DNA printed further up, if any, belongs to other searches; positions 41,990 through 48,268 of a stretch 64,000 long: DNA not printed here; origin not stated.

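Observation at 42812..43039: Transglutaminase-like Cys-His core embedded in the N-terminus of the helicase-nuclease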

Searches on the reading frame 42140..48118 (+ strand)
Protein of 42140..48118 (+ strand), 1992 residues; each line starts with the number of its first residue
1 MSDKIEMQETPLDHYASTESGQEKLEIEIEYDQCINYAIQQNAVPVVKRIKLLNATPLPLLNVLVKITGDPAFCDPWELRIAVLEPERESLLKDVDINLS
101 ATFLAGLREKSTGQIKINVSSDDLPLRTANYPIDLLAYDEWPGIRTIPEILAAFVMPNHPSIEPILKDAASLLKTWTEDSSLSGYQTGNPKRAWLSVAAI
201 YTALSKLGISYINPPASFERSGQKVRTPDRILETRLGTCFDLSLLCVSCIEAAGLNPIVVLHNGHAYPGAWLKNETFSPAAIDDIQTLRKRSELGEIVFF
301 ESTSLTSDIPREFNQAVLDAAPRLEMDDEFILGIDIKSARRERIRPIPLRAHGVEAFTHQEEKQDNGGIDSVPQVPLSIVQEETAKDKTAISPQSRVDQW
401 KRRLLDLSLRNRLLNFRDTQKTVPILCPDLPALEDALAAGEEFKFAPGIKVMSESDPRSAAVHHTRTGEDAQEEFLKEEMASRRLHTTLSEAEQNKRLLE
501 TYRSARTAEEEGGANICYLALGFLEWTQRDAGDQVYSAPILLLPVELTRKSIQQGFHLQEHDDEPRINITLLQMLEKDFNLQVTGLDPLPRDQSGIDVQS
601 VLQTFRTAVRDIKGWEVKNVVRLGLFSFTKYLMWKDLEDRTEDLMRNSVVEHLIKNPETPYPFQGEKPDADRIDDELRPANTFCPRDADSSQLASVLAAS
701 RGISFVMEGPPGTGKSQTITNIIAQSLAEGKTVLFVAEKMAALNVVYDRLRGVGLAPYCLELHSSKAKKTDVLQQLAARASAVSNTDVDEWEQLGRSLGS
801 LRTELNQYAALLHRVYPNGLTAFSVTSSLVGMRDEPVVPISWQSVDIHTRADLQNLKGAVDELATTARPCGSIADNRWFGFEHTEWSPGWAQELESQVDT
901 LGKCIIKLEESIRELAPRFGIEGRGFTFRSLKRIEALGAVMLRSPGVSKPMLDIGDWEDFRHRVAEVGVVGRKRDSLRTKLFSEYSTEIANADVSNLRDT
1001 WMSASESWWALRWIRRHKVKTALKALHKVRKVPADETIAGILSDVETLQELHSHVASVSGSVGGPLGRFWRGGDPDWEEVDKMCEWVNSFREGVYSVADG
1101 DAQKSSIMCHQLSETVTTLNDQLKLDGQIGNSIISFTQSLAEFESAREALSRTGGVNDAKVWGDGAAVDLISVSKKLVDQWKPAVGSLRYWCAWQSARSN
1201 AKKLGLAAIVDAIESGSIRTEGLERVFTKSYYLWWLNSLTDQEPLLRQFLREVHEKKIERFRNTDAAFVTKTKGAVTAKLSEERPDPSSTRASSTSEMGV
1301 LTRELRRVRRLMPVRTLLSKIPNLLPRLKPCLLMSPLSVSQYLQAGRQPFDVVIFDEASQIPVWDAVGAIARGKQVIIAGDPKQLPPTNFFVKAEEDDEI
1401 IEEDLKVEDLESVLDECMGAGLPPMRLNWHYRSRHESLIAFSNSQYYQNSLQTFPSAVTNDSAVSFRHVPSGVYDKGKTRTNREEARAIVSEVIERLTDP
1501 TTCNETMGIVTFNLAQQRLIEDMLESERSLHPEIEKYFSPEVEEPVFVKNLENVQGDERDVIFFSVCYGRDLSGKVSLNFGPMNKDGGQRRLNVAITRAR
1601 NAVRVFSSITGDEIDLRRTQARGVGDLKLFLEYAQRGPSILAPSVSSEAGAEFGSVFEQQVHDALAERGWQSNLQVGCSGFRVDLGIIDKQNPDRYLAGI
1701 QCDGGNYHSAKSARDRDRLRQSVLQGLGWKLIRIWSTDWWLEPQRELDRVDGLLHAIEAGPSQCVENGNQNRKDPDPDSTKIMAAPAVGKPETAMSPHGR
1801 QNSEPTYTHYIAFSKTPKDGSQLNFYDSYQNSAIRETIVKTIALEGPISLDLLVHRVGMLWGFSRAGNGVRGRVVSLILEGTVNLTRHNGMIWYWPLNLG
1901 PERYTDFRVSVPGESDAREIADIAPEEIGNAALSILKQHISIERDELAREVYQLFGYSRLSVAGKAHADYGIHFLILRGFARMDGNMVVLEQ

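Call 5: search_protein_families(library=pfam, proteins=[window:42140-48118:+], max_evalue=1)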
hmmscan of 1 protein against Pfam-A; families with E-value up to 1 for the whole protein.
window:42140-48118:+ (1992 aa): 18 families
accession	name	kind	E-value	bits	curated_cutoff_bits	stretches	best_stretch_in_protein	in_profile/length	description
PF13195.11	DUF4011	-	4.9e-50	170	22.2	1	403-575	1-158/158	Protein of unknown function (DUF4011)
PF18741.7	MTES_1575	-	1.7e-33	115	38.2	1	1657-1750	1-92/96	REase_MTES_1575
PF13087.12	AAA_12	-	9.2e-19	68.2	27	1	1412-1607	4-192/195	AAA domain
PF13086.12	AAA_11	-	1e-16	61.9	27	2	1341-1388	206-253/257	AAA domain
PF11784.13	DUF3320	-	5.8e-11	42.6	25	1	1825-1871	3-49/50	Protein of unknown function (DUF3320)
PF13604.12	AAA_30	-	3e-07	30.8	27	2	694-747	10-63/191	AAA domain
PF13245.12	AAA_19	-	3.2e-06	27.8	25.1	2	703-748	12-59/134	AAA domain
PF01443.25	Viral_helicase1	-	4.1e-05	23.9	21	1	1339-1388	47-100/228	Viral superfamily 1 RNA helicase core domain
PF09848.15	SLFN-g3_helicase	-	0.00067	19.5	24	1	705-777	4-74/354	Schlafen group 3, DNA/RNA helicase domain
PF04851.21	ResIII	-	0.029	14.7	22.5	1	704-754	25-77/164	Type III restriction enzyme, res subunit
PF05127.21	NAT10_TcmA_helicase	-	0.032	14.6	22.7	1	706-751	1-47/176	RNA cytidine acetyltransferase NAT10/TcmA, helicase domain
PF05970.20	PIF1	-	0.055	13.5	25.9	0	698-744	18-65/223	PIF1-like helicase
PF02456.21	Adeno_IVa2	-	0.055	12.7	21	1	691-739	76-126/370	Adenovirus IVa2 protein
PF05121.17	GvpK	-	0.12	12.9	25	1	895-924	43-72/85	Gas vesicle protein K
PF04480.18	DUF559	-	0.12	12.7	20.6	1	1702-1746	59-100/109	Protein of unknown function (DUF559)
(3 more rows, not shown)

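Call 6: search_protein_families(library=ncbifam, proteins=[window:42140-48118:+], max_evalue=1)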
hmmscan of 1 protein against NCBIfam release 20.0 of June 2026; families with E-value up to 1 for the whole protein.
window:42140-48118:+ (1992 aa): 11 families
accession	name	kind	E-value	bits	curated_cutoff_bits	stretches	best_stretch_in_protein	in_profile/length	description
NF058533.1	antiphage_ProA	equivalog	0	2195.4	1500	1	36-1959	1-1903/1903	anti-phage protein ProA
NF042953.1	Hhe_antiphage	equivalog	7.2e-260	865.8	2000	3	1105-1763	1038-1689/1797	DUF4011 domain-containing anti-phage protein Hhe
TIGR00376.1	TIGR00376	hypoth_equivalog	1.2e-25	90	348.9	3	1348-1456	362-458/639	IGHMBP2 family helicase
NF040671.1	PLuB_AAA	exception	1.4e-23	82.3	999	2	1344-1608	957-1231/1256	PLuB system helicase-like protein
TIGR01448.2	helicase_RecD2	equivalog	1.2e-05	23.7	500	2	669-737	298-366/713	SF1B family DNA helicase RecD2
TIGR01447.1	recD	equivalog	3.1e-05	22.8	310.15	2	1348-1389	261-305/597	exodeoxyribonuclease V subunit alpha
NF011451.0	PRK14873.1-1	equivalog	0.023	12.9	1147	1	689-778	204-292/764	primosome assembly protein PriA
NF009043.0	PRK12377.1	subfamily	0.026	14.1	389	1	703-749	102-150/248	ATP-binding protein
TIGR03744.1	traC_PFL_4706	equivalog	0.03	12.2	520.6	1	708-763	480-535/892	conjugative transfer ATPase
NF005931.1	PRK07952.1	equivalog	0.047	13.2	357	1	704-748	101-147/246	replicative helicase loader DnaC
NF008127.0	PRK10875.1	equivalog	0.19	10.2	671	1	685-725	155-194/619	exodeoxyribonuclease V subunit alpha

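Call 7: search_protein_families(library=padloc, proteins=[window:42140-48118:+], max_evalue=0.01)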
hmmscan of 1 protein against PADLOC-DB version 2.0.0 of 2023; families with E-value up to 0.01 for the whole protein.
window:42140-48118:+ (1992 aa): 10 families
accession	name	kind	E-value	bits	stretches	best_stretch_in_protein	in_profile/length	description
PDLC05009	PDC-S37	-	0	1363.9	1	394-1969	7-1527/1550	-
PDLC02194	Hhe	-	1.2e-172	574.4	2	1189-1757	1218-1783/1911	-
PDLC03920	MkoA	-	1.2e-25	88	2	1345-1601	787-1068/1112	-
PDLC03924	MkoC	-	1.1e-24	84.7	2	1349-1607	670-942/1136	-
PDLC03921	MkoA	-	8.2e-10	35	1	1347-1388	1294-1335/1607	-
PDLC02895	DpdJ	-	4.8e-06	21.7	1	1539-1605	389-450/2112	DpdJ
PDLC04140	mad8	-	0.00027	18.5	1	706-783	31-117/314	mads_8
PDLC01734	typeIV_RecD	-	0.00047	16.5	1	1348-1387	433-475/763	RecD_0_IVD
PDLC05064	PDC-S68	-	0.0063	12.2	0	705-738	703-736/1273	-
PDLC05035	PDC-S53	-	0.0074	12.4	0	706-787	514-593/900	-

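Call 21: search_solved_structures(query=window:42140-48115:+, max_evalue=0.001)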
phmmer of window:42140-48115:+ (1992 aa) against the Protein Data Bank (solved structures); distinct sequences matched with E-value up to 0.001: 13.
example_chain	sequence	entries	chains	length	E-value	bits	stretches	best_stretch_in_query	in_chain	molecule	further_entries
5mzn_A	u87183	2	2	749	1.9e-09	38.2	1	1348-1606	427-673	Helicase SEN1,Helicase SEN1 | Helicase SEN1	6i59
4b3f_X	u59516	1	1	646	1.3e-08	35.5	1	676-750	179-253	DNA-BINDING PROTEIN SMUBP-2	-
4b3g_A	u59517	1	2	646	1.3e-08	35.5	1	676-750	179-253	DNA-BINDING PROTEIN SMUBP-2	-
2xzo_A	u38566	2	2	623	1.4e-08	35.3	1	1347-1605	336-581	REGULATOR OF NONSENSE TRANSCRIPTS 1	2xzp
2gjk_A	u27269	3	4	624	1.4e-08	35.3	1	1347-1605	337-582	Regulator of nonsense transcripts 1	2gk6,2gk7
6ej5_A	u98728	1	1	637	1.5e-08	35.2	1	1347-1605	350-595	Regulator of nonsense transcripts 1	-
2wjv_A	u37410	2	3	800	3.4e-08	34.1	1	1347-1605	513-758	REGULATOR OF NONSENSE TRANSCRIPTS 1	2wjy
8ram_O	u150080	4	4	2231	3.6e-08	34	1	1348-1606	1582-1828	Helicase SEN1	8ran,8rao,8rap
9qwn_A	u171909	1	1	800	3.6e-08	34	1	1347-1605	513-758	Isoform 2 of Regulator of nonsense transcripts 1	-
8rd3_A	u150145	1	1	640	2e-05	24.9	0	1350-1602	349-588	ATP-dependent helicase NAM7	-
3cmv_A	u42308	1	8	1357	2.6e-05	24.5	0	707-783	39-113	Protein recA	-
2xzl_A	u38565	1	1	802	4.3e-05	23.8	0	1350-1602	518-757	ATP-DEPENDENT HELICASE NAM7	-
9qdq_A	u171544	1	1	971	8e-05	22.9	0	1350-1602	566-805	ATP-dependent helicase NAM7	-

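Call 25: list_cluster_members(proteins=[window:42140-48115:+])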
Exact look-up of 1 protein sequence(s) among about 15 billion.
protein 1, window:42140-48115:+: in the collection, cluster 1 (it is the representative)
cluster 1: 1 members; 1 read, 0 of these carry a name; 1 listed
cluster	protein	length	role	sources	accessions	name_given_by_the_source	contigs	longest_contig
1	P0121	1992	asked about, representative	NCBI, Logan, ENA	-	-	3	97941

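Call 27: find_encoding_contigs(protein=P0121, flank=3000, max_places=3)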
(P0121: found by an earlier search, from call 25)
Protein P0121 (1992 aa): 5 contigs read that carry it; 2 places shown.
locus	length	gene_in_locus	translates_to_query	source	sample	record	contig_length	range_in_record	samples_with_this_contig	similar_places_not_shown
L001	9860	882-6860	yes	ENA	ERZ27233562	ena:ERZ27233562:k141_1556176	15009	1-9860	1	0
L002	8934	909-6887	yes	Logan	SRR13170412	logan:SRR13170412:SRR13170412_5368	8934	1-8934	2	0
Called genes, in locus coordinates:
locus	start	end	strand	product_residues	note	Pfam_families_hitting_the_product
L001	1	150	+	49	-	?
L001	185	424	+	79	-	-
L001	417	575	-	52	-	-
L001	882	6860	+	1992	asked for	PF13195:DUF4011, PF13086:AAA_11 (weak), PF13245:AAA_19 (faint), PF13604:AAA_30 (faint), PF13086:AAA_11, PF13087:AAA_12, PF18741:MTES_1575, PF11784:DUF3320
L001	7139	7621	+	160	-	-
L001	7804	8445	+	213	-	PF20329:DUF6624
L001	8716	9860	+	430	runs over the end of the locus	-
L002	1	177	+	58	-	?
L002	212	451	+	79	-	-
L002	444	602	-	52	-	-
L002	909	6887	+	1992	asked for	PF13195:DUF4011, PF13086:AAA_11 (weak), PF13245:AAA_19 (faint), PF13604:AAA_30 (faint), PF13086:AAA_11, PF13087:AAA_12, PF18741:MTES_1575, PF11784:DUF3320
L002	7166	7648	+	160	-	-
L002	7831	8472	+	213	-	PF20329:DUF6624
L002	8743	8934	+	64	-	?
